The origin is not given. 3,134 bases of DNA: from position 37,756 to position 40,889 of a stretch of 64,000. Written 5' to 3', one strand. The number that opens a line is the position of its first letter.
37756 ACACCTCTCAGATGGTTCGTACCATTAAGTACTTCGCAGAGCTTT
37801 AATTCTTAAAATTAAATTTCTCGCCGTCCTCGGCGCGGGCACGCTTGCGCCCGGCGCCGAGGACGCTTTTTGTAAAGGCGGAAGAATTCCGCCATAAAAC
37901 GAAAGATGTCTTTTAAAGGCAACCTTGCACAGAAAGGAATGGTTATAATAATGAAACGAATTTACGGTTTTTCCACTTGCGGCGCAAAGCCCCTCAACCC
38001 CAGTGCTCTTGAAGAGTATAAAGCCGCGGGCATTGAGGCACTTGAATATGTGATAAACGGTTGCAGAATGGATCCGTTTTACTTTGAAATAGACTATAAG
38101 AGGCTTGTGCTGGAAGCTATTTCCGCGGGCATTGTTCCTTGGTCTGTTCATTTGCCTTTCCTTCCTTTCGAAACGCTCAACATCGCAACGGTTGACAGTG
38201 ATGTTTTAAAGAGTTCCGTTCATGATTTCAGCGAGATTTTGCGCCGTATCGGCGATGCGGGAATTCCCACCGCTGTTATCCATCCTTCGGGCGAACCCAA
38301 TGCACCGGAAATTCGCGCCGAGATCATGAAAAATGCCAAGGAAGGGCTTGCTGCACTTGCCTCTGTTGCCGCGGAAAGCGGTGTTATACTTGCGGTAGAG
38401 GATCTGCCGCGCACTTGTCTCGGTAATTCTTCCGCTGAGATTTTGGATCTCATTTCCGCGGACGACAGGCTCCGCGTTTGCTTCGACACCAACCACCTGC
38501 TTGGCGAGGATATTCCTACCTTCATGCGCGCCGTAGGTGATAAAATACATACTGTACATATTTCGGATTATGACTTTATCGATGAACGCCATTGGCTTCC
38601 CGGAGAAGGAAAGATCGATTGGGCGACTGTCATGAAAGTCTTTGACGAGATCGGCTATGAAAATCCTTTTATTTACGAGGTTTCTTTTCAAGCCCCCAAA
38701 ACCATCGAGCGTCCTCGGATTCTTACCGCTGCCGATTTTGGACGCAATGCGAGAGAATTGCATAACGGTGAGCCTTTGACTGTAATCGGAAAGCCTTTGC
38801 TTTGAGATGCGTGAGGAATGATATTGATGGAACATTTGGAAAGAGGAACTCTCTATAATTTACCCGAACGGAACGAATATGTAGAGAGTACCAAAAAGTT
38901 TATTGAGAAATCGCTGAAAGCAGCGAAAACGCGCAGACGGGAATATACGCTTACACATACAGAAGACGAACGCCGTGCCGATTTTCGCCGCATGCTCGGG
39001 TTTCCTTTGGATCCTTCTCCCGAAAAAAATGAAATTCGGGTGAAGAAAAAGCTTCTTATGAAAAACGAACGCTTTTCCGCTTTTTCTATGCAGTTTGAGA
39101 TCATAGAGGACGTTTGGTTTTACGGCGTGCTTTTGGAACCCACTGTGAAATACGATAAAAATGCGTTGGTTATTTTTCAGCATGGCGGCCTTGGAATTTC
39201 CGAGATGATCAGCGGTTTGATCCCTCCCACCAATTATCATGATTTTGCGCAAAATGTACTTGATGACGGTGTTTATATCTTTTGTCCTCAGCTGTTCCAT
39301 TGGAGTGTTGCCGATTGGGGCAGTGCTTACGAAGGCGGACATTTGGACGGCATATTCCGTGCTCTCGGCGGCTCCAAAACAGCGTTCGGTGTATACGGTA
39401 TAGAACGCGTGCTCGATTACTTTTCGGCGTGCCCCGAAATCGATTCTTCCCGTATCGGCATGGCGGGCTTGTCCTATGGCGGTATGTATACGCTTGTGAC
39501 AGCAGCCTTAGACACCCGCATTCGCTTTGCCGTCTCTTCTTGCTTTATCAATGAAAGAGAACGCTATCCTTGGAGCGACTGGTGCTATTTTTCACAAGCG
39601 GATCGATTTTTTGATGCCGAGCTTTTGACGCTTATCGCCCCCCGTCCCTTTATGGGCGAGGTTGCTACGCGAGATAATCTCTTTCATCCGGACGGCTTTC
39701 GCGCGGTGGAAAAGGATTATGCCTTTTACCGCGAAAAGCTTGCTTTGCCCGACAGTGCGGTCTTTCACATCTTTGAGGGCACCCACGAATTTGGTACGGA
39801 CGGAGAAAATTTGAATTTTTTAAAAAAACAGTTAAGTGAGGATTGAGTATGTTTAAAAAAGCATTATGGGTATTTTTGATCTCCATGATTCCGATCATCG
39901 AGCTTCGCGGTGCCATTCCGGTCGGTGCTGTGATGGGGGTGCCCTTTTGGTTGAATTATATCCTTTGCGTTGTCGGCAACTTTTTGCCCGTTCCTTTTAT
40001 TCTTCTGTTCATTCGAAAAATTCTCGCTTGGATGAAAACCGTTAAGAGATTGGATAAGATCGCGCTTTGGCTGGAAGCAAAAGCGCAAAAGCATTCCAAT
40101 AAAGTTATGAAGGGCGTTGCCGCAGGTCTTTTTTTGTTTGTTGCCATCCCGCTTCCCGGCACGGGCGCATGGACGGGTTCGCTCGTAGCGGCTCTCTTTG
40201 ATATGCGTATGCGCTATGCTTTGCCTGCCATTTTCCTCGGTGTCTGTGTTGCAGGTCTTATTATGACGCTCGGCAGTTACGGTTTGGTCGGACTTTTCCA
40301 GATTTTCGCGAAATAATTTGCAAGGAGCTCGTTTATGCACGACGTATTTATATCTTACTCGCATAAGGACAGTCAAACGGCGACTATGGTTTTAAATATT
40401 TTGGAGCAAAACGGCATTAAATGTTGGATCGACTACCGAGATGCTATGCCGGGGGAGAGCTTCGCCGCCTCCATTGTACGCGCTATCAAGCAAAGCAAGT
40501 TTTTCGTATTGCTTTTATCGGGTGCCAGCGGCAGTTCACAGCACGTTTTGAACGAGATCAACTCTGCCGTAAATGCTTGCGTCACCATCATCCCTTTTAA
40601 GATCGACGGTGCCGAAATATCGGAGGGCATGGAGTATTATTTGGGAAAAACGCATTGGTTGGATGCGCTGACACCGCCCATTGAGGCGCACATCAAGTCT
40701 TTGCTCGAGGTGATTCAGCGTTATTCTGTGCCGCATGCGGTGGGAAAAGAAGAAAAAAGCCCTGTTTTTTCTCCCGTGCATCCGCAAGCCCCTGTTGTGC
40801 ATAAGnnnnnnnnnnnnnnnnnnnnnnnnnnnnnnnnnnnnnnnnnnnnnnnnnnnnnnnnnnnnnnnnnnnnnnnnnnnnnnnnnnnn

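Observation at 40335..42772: TIR-(pseudo)GNAT fusion + GNAT + 6-TM protein: candidate uncharacterised NAD-linked defence or signalling cassette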

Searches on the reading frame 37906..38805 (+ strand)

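Call 3: search_protein_families(library=pfam, proteins=[window:37906-38805:+], max_evalue=0.1)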
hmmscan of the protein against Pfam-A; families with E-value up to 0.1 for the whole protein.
window:37906-38805:+ (299 aa): 1 family
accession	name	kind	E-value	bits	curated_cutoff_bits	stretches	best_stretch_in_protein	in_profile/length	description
PF01261.30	AP_endonuc_2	-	9.5e-34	117.6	31.1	1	36-260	2-230/249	Xylose isomerase-like TIM barrel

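Call 66: search_protein_families(library=padloc, proteins=[window:37906-38805:+], max_evalue=0.00001)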
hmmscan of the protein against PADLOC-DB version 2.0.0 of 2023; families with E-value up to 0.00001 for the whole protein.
window:37906-38805:+ (299 aa): 0 families

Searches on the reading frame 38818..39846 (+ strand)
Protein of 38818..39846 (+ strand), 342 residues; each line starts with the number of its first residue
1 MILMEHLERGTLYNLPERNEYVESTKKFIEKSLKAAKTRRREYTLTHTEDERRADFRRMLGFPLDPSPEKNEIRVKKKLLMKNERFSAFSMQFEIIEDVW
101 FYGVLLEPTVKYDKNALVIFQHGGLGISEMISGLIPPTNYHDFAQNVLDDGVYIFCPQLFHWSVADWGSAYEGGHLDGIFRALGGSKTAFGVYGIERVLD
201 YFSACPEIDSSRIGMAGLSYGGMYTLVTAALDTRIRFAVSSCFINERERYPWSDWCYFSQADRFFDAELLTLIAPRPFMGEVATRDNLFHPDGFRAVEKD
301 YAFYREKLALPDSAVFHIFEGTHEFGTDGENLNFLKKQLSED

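Call 3: search_protein_families(library=pfam, proteins=[window:38818-39846:+], max_evalue=0.1)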
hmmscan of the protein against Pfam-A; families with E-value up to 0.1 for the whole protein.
window:38818-39846:+ (342 aa): 6 families
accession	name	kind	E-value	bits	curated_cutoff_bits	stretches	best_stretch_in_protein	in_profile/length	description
PF22244.2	GCE_fung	-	1.2e-05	25.7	27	1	192-239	84-133/231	Glucuronyl esterase, fungi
PF05448.18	AXE1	-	0.00023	20.5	21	1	197-240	162-205/321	Acetyl xylan esterase (AXE1)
PF00326.27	Peptidase_S9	-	0.00085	19.3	22.6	1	198-241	51-95/213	Prolyl oligopeptidase family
PF01738.24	DLH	-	0.0021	18.1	21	1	132-239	23-125/217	Dienelactone hydrolase family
PF08840.17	BAAT_C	-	0.048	14.2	20.9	1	198-240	9-51/210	BAAT / Acyl-CoA thioester hydrolase C terminal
PF02129.25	Peptidase_S15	-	0.095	12.8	23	0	209-244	93-129/262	X-Pro dipeptidyl-peptidase (S15 family)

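Call 66: search_protein_families(library=padloc, proteins=[window:38818-39846:+], max_evalue=0.00001)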
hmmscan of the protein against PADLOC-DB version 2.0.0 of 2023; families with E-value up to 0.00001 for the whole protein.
window:38818-39846:+ (342 aa): 0 families

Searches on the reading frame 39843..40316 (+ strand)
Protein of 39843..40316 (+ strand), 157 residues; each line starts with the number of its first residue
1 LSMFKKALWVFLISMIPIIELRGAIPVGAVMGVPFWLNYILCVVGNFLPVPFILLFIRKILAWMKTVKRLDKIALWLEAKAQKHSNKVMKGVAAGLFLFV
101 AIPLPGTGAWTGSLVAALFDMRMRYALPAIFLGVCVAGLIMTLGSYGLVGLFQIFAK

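Call 3: search_protein_families(library=pfam, proteins=[window:39843-40316:+], max_evalue=0.1)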
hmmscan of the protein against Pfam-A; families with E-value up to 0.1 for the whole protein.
window:39843-40316:+ (157 aa): 1 family
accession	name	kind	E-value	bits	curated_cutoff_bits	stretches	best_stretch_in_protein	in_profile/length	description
PF06695.16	Sm_multidrug_ex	-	1.5e-45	155.1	30.7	1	20-140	1-121/121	Putative small multi-drug export protein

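Call 4: search_protein_families(library=padloc, proteins=[window:39843-40316:+], max_evalue=0.1)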
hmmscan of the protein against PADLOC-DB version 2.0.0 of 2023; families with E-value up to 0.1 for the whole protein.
window:39843-40316:+ (157 aa): 1 family
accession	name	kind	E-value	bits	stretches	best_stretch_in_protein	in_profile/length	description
PDLC00596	ZorA1|ZorA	-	0.087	9.5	0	43-87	48-89/583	MotA/ExbB/TolQ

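Call 5: search_protein_families(library=ncbifam, proteins=[window:39843-40316:+], max_evalue=0.1)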
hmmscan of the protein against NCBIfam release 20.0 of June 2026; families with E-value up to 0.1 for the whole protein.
window:39843-40316:+ (157 aa): 0 families

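Call 78: find_related_loci(query=window:39843-40313:+, collection=metagenome_contigs, flank=7000)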
Query window:39843-40313:+ (157 aa) in metagenome_contigs; peptide patterns used: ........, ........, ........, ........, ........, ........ (x = any residue, [..] = any of these).
93 stretches matched a pattern; 20 encode a relative of the query (tblastn E <= 1e-3); 20 distinct loci.
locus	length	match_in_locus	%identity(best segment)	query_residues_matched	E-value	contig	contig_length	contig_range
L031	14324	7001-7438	62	8-153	4e-56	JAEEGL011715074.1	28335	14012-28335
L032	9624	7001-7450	51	6-155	3e-46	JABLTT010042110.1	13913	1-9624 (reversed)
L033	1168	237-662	50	6-155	2e-44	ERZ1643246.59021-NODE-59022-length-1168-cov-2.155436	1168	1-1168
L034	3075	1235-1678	53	6-152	6e-41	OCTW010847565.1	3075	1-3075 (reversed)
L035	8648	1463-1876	46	6-142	4e-37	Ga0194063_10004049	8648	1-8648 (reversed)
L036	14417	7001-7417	49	8-145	1e-36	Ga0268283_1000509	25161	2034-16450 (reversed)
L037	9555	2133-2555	45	6-145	2e-36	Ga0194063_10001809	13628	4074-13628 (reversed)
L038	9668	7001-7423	43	6-145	2e-34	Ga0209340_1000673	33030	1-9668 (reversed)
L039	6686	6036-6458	44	6-145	4e-34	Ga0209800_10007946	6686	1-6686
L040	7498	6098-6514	46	8-145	5e-34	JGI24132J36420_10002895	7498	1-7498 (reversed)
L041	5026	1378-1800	44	6-145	4e-34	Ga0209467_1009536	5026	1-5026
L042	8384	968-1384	46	8-145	5e-34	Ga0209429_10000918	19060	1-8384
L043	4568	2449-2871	45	6-145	2e-34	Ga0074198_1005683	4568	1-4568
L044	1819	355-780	44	2-142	5e-34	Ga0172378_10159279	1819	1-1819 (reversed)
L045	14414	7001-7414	45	6-142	2e-33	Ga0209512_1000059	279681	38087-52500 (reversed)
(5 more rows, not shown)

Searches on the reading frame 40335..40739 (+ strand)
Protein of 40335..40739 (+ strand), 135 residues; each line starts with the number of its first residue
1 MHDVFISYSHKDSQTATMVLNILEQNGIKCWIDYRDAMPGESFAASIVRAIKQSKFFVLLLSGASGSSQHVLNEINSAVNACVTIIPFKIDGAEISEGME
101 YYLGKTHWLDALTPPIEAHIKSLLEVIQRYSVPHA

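Call 65: search_solved_structures(query=window:40335-40739:+, max_evalue=1, show_alignments=5)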
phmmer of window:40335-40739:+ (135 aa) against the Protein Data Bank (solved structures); distinct sequences matched with E-value up to 1: 63 (the best 60 are shown).
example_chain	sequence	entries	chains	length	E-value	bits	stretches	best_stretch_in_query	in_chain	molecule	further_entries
6wt6_A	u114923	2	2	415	6.3e-05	26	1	3-79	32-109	Metazoan TIR-STING fusion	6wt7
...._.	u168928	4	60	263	0.00011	25.3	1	3-78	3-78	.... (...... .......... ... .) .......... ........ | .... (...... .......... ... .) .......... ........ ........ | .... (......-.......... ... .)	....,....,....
4w8h_A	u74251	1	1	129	0.00017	24.6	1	2-63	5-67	Toll-receptor-related 2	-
4w8g_A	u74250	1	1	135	0.00019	24.5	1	2-63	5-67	Toll-receptor-related 2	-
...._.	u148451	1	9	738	0.00049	23.1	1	3-74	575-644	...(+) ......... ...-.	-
8p2l_A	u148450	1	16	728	0.00053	23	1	3-74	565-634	NAD(+) hydrolase SARM1,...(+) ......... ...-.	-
3h16_A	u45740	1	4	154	0.0016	21.4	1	2-63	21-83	TIR protein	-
7jlv_A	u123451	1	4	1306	0.0017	21.4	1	2-75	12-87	Disease resistance protein Roq1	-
7jlu_A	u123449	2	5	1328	0.0018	21.3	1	2-75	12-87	Disease resistance protein Roq1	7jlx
4lqd_A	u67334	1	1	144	0.0075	19.3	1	2-62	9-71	Toll/interleukin-1 receptor domain-containing adapter protein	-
2y92_A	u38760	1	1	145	0.0076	19.3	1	2-62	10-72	TOLL/INTERLEUKIN-1 RECEPTOR DOMAIN-CONTAINING ADAPTER PROTEIN,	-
3ub2_A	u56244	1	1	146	0.0077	19.3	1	2-62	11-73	Toll/interleukin-1 receptor domain-containing adapter protein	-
8jzm_A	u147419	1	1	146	0.0077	19.2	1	2-62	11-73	Toll/interleukin-1 receptor domain-containing adapter protein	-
3ub4_A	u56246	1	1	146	0.0078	19.2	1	2-62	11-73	Toll/interleukin-1 receptor domain-containing adapter protein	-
6o0u_A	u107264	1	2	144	0.0079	19.2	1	3-65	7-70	Sterile alpha and TIR motif-containing protein 1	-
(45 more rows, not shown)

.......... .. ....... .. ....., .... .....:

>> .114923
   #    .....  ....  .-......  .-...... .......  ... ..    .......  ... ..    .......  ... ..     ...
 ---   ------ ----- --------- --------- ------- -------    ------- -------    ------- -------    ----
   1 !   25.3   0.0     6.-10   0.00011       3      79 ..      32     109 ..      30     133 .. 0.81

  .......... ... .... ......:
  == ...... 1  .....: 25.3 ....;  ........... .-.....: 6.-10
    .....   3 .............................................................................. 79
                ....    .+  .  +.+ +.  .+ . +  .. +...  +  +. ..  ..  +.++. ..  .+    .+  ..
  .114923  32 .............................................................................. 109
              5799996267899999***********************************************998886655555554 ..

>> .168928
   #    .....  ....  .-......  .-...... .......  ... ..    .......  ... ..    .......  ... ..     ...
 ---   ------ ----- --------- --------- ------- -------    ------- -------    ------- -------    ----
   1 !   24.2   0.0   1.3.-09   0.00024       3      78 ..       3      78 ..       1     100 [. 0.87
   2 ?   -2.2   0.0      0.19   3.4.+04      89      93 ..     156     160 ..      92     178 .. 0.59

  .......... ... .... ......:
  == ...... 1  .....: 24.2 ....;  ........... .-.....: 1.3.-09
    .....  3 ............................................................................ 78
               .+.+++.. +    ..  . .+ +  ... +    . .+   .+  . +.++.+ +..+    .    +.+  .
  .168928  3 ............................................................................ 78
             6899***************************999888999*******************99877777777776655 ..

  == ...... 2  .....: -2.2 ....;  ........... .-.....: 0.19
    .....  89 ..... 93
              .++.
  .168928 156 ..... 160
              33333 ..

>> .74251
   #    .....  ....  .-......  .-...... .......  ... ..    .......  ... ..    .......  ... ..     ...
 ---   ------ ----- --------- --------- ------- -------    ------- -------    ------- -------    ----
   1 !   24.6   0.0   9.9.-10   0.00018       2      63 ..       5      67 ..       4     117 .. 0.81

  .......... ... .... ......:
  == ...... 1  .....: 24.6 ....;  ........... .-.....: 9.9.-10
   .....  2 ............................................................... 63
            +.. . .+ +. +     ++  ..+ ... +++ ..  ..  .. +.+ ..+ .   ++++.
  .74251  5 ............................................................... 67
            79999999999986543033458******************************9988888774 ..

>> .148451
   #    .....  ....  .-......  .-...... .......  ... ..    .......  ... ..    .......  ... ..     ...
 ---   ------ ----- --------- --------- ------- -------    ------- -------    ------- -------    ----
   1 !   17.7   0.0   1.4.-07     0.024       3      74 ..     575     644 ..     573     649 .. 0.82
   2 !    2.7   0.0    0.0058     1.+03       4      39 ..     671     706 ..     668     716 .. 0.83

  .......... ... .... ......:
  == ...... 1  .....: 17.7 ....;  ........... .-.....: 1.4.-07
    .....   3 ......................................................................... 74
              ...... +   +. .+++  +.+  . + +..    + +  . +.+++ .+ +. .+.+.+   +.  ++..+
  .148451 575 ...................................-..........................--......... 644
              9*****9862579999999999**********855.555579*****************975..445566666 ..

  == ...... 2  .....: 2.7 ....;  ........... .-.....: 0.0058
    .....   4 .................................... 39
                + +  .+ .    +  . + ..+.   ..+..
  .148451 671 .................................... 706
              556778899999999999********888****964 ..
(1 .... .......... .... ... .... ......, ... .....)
